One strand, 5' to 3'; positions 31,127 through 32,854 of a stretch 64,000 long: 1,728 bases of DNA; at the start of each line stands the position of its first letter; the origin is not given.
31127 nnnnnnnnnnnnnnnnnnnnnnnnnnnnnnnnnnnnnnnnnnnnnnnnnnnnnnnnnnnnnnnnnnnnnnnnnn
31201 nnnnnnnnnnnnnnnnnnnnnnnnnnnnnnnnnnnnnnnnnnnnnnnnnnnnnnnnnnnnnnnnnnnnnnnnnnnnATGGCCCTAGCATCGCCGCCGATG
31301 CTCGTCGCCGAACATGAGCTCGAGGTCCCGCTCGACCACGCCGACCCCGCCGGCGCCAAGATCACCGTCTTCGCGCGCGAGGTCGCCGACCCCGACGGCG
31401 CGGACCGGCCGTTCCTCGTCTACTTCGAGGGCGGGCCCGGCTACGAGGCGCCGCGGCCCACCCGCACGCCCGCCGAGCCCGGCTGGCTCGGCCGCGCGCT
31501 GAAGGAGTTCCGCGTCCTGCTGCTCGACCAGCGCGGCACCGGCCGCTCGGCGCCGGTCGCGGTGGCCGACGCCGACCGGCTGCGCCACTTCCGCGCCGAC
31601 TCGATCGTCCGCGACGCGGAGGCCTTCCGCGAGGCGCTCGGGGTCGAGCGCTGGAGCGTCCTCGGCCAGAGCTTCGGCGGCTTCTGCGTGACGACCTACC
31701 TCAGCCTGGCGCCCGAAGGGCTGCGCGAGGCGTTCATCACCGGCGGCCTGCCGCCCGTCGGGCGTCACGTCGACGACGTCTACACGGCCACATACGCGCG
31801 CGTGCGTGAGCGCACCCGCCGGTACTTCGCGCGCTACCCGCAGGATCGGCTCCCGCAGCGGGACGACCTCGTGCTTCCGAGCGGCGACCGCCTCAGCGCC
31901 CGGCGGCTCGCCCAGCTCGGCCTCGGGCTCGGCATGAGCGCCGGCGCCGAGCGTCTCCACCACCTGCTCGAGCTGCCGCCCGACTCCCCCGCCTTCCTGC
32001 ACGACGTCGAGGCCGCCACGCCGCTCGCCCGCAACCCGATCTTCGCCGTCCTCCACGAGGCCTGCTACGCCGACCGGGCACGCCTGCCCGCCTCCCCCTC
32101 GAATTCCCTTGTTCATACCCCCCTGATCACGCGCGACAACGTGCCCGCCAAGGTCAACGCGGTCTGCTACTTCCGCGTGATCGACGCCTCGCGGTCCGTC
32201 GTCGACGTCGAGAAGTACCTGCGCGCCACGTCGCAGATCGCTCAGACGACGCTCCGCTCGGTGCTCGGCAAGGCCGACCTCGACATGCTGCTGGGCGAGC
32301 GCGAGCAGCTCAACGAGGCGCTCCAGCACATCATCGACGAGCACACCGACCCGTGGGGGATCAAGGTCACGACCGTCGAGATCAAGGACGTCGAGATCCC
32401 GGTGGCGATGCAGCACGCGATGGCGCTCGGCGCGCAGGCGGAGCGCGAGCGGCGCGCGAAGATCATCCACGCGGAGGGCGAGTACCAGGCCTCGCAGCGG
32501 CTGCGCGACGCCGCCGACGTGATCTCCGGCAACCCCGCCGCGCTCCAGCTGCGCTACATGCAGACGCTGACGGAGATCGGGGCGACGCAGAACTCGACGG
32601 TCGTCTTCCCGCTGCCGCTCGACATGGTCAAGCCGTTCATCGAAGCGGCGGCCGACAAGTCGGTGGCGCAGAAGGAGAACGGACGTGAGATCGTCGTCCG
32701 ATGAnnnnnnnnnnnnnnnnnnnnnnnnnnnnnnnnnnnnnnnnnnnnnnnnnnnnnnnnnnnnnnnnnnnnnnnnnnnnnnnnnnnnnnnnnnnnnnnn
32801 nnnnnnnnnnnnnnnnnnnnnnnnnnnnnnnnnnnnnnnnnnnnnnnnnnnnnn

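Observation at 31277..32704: In-frame chimera: 5' two-thirds of a prolyl aminopeptidase joined to the 3' half of an SPFH/band-7 gene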

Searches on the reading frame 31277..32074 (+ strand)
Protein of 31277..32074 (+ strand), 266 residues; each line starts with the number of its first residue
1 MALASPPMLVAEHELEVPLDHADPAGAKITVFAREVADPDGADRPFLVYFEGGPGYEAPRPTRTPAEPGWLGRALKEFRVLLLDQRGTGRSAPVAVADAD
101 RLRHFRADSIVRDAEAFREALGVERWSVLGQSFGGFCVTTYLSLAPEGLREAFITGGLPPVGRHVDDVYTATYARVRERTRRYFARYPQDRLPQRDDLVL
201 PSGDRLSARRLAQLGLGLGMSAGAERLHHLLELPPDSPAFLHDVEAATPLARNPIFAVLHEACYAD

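Call 19: find_related_loci(query=window:31277-32074:+, collection=genome_contigs, flank=5000)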
Query window:31277-32074:+ (266 aa) in genome_contigs; peptide patterns used: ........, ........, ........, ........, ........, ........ (x = any residue, [..] = any of these).
599 stretches matched a pattern (row limit reached: there are more); 131 encode a relative of the query (tblastn E <= 1e-3); the best 80 are kept; 80 distinct loci.
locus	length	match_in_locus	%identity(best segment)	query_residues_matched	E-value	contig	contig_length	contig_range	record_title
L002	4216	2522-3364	69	1-266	2e-123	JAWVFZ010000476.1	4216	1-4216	MAG: Solirubrobacteraceae bacterium isolate BP_465 scaffold_666143, whole genome shotgun sequence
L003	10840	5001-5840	69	2-266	1e-118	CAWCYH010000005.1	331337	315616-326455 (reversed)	MAG: uncultured Solirubrobacterales bacterium isolate MFD09603.bin.3.129 genome assembly, contig: contig_16983, whole ge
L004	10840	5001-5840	66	2-266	4e-118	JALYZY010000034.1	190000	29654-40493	MAG: Actinomycetota bacterium isolate KAP bin77 SD1490-92_k127_1712059, whole genome shotgun sequence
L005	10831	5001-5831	69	5-266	3e-117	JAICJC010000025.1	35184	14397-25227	MAG: Thermoleophilia bacterium isolate GZL_FP_2_bin.148 k141_3880345_length_35184_cov_16.6110, whole genome shotgun sequ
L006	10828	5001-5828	68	6-266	6e-117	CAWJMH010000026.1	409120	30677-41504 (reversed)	MAG: uncultured Solirubrobacterales bacterium isolate MFD02671.bin.2.38 genome assembly, contig: contig_7591, whole geno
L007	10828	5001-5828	67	6-266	2e-115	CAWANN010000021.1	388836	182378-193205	MAG: uncultured Solirubrobacterales bacterium isolate MFD01633.bin.1.32 genome assembly, contig: contig_673, whole genom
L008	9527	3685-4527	65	1-266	1e-115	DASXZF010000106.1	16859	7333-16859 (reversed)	MAG TPA_asm: Gaiellales bacterium isolate SMAG_U4844 k141_1221887, whole genome shotgun sequence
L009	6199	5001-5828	68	6-266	2e-115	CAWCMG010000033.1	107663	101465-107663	MAG: uncultured Solirubrobacterales bacterium isolate MFD05502.bin.1.152 genome assembly, contig: contig_66784, whole ge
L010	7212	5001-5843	66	1-266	1e-115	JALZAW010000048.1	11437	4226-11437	MAG: Candidatus Dormiibacterota bacterium isolate KAP bin101 SD1490_NODE_2071_length_11437_cov_1.721397, whole genome sh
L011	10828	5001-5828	68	6-266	2e-115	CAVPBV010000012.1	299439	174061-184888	MAG: uncultured Solirubrobacterales bacterium isolate MFD00008.bin.1.168 genome assembly, contig: contig_63438, whole ge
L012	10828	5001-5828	67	6-266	5e-115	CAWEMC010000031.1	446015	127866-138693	MAG: uncultured Solirubrobacterales bacterium isolate MFD05521.bin.2.227 genome assembly, contig: contig_9926, whole gen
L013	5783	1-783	70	21-266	7e-115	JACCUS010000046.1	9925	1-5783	MAG: Nocardioidaceae bacterium isolate MGR_bin106 SD2897-2912_k127_5583380, whole genome shotgun sequence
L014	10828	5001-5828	67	6-266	2e-114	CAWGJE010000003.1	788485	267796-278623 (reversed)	MAG: uncultured Solirubrobacterales bacterium isolate MFD05705.bin.2.90 genome assembly, contig: contig_19424, whole gen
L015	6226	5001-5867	64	2-266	3e-114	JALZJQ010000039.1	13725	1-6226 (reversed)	MAG: Actinomycetota bacterium isolate MOJ bin44 SC8837-39_k127_997494, whole genome shotgun sequence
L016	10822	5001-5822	66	8-266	2e-114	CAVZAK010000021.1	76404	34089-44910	MAG: uncultured Solirubrobacterales bacterium isolate MFD02671.bin.1.30 genome assembly, contig: contig_48711, whole gen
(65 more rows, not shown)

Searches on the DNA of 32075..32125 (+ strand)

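Call 30: search_dna_similar(query=window:32075-32125:+, collection=plasmids, mode=distant, max_evalue=10, max_rows=10)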
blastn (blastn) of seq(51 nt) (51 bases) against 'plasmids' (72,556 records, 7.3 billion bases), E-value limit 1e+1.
Records with a match: 5; places in all: 5; records where one place covers at least 80% of the query: 0.
Best place of each record, by identity: >=99% 1; 95-99% 1; 80-90% 3.
By first word of the organism name: Streptomyces 4; Nonomuraea 1.
By predicted mobility (MOB-suite, as given by PLSDB): non-mobilizable 3; mobilizable 2.
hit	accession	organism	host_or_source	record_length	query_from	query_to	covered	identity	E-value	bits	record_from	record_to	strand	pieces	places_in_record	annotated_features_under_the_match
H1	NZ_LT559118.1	Nonomuraea gerenzanensis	-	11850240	1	29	57%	86.2%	3e+0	36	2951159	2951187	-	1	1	none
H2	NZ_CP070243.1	Streptomyces californicus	DSMZ Isolate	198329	1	29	57%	84.8%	9e-1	37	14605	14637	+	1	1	DUF4357 domain-containing protein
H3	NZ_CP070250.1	Streptomyces californicus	DSMZ Isolate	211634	1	29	57%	84.8%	9e-1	37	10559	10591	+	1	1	DUF4357 domain-containing protein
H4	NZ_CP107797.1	Streptomyces sp. NBC_00557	-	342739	6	27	43%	95.5%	3e+0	37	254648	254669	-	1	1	MAB_1171c family putative transporter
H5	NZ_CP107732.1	Streptomyces canus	-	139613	8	26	37%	100.0%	3e+0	36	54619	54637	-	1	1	3,4-dihydroxyphenylacetate 2,3-dioxygenase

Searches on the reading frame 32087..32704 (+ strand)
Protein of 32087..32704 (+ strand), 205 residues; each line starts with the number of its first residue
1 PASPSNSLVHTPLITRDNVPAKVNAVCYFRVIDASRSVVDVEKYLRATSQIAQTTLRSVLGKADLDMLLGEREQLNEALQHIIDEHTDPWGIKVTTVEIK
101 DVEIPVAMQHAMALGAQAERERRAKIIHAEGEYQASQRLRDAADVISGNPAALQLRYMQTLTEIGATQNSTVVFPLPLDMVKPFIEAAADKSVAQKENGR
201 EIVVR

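Call 9: find_homologous_proteins(query=window:32087-32704:+)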
Query window:32087-32704:+ (205 aa): 8000 proteins with E <= 0.001 among 8000 candidates; the best 120 are listed.
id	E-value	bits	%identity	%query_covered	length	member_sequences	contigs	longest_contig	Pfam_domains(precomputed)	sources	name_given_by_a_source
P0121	3.1e-112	391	95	94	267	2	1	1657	PF01145.32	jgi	jgi:regulator of protease activity HflC (stomatin/prohibitin superfamily)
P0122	1.1e-104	366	97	86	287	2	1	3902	PF01145.32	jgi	jgi:regulator of protease activity HflC (stomatin/prohibitin superfamily)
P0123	1.1e-104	366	96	86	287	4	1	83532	PF01145.32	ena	-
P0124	1.9e-104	365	62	86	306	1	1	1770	PF01145.32,PF13421.12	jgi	-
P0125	2.9e-104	365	88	94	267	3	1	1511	PF01145.32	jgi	jgi:regulator of protease activity HflC (stomatin/prohibitin superfamily)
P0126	3.4e-104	364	96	85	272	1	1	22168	PF01145.32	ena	-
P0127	7.8e-103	360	95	86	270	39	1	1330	PF01145.32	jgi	jgi:regulator of protease activity HflC (stomatin/prohibitin superfamily)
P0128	1.3e-102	359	89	94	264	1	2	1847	PF01145.32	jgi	jgi:regulator of protease activity HflC (stomatin/prohibitin superfamily)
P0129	1.4e-102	359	95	85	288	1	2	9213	PF01145.32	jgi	jgi:regulator of protease activity HflC (stomatin/prohibitin superfamily)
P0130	1.5e-102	359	95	85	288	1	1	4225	PF01145.32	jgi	jgi:regulator of protease activity HflC (stomatin/prohibitin superfamily)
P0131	1.7e-102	359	90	90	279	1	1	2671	PF01145.32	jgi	jgi:regulator of protease activity HflC (stomatin/prohibitin superfamily)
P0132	2.5e-102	358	86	93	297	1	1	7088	PF01145.32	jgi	jgi:regulator of protease activity HflC (stomatin/prohibitin superfamily)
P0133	3.6e-102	358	90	91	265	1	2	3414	PF01145.32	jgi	jgi:regulator of protease activity HflC (stomatin/prohibitin superfamily)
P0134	4.0e-102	358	94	85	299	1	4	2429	PF01145.32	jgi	jgi:regulator of protease activity HflC (stomatin/prohibitin superfamily)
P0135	5.7e-102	357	90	90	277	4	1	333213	PF01145.32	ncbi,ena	-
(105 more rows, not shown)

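Call 21: find_encoding_contigs(protein=P0123, flank=6000, max_places=3)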
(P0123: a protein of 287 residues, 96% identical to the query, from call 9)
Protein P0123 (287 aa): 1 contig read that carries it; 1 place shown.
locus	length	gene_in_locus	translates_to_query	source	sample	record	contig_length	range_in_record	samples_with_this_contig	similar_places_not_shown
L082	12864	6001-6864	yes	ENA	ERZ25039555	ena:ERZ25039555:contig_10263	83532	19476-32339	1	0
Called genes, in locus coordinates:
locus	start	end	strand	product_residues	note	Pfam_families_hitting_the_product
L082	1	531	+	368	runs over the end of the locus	-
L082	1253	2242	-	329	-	PF04542:Sigma70_r2, PF08281:Sigma70_r4_2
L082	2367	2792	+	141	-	PF07883:Cupin_2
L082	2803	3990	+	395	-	PF00483:NTP_transferase, PF24894:Hexapep_GlmU, PF25084:LbH_EIF2B (weak), PF25087:GMPPB_C (weak)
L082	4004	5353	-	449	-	PF00390:malic, PF03949:Malic_M (weak)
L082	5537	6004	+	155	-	PF24961:NfeD_membrane (weak)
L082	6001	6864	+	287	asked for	PF01145:Band_7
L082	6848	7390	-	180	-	-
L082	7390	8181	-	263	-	-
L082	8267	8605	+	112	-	-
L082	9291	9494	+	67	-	-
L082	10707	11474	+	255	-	PF00535:Glycos_transf_2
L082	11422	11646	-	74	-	-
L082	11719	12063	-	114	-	-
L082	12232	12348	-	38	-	-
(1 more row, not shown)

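Call 34: find_encoding_contigs(protein=P0122, flank=6000, max_places=3)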
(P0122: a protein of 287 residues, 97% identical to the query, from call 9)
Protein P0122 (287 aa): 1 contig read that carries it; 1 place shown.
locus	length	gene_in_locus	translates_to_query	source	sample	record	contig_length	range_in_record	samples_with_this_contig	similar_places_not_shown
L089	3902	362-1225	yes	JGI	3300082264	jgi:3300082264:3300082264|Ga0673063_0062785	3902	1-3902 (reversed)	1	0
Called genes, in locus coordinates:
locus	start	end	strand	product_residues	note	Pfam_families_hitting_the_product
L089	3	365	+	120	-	?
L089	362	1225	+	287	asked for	PF01145:Band_7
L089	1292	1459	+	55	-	-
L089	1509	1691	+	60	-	-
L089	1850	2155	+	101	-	-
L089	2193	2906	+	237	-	PF00535:Glycos_transf_2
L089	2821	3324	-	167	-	PF04307:YdjM (weak)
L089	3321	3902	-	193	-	?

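Call 48: search_protein_families(library=ncbifam, proteins=[P0122], max_evalue=0.001)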
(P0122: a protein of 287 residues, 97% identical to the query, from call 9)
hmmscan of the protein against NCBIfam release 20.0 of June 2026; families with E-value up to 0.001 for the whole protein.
P0122 (287 aa): 5 families
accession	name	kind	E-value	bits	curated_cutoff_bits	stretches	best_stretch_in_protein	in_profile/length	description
TIGR01933.1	hflK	equivalog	5.9e-18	65.2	159.4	1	24-195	2-176/261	FtsH protease activity modulator HflK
TIGR01932.1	hflC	equivalog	1.3e-12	47.2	134.4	1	7-137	5-148/318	protease modulator HflC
NF008181.0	PRK10930.1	equivalog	4.6e-11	42.2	660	1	8-195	82-271/419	FtsH protease activity modulator HflK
NF008259.0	PRK11029.1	equivalog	1.9e-09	37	427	1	8-98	5-102/334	protease modulator HflC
NF058507.1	FlotScfldFlot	equivalog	9.5e-06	24.9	700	1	49-204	59-221/477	flotillin lipid rafts scaffold protein FloT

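Call 52: search_solved_structures(query=P0122, max_evalue=1e-10, show_alignments=1)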
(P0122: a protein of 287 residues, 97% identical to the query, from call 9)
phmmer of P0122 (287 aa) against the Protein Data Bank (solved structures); distinct sequences matched with E-value up to 1e-10: 13.
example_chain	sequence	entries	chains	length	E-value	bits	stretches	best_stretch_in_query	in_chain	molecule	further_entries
9oh9_A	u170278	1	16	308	5.1e-76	258.8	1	7-250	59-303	Stomatin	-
9wmj_A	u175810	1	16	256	1.6e-75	257.2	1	6-244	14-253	Stomatin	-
9wkz_A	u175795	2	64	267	1.9e-75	257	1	6-244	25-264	Stomatin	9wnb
9z7u_F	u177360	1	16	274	2.1e-75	256.8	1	6-244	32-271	Stomatin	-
3bk6_A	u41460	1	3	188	6.8e-64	219.1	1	56-230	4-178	PH stomatin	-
9zd2_F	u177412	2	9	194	4.9e-44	154.1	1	6-167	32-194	Stomatin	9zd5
8gn9_A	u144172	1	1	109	8.3e-42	146.7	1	61-167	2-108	Stomatin homolog PH1511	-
8z5g_A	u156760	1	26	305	1.2e-41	146.2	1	4-198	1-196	Protein QmcA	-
4fvj_A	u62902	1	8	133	4.9e-33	118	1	52-180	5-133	Stomatin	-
4fvf_A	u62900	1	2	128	1.4e-32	116.5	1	53-180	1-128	Stomatin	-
4fvg_A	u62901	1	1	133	3.2e-32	115.3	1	52-180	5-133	Stomatin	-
7wh3_A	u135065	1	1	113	1e-27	100.6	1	60-168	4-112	Stomatin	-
2rpb_A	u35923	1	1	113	1.5e-24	90.2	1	60-167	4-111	hypothetical membrane protein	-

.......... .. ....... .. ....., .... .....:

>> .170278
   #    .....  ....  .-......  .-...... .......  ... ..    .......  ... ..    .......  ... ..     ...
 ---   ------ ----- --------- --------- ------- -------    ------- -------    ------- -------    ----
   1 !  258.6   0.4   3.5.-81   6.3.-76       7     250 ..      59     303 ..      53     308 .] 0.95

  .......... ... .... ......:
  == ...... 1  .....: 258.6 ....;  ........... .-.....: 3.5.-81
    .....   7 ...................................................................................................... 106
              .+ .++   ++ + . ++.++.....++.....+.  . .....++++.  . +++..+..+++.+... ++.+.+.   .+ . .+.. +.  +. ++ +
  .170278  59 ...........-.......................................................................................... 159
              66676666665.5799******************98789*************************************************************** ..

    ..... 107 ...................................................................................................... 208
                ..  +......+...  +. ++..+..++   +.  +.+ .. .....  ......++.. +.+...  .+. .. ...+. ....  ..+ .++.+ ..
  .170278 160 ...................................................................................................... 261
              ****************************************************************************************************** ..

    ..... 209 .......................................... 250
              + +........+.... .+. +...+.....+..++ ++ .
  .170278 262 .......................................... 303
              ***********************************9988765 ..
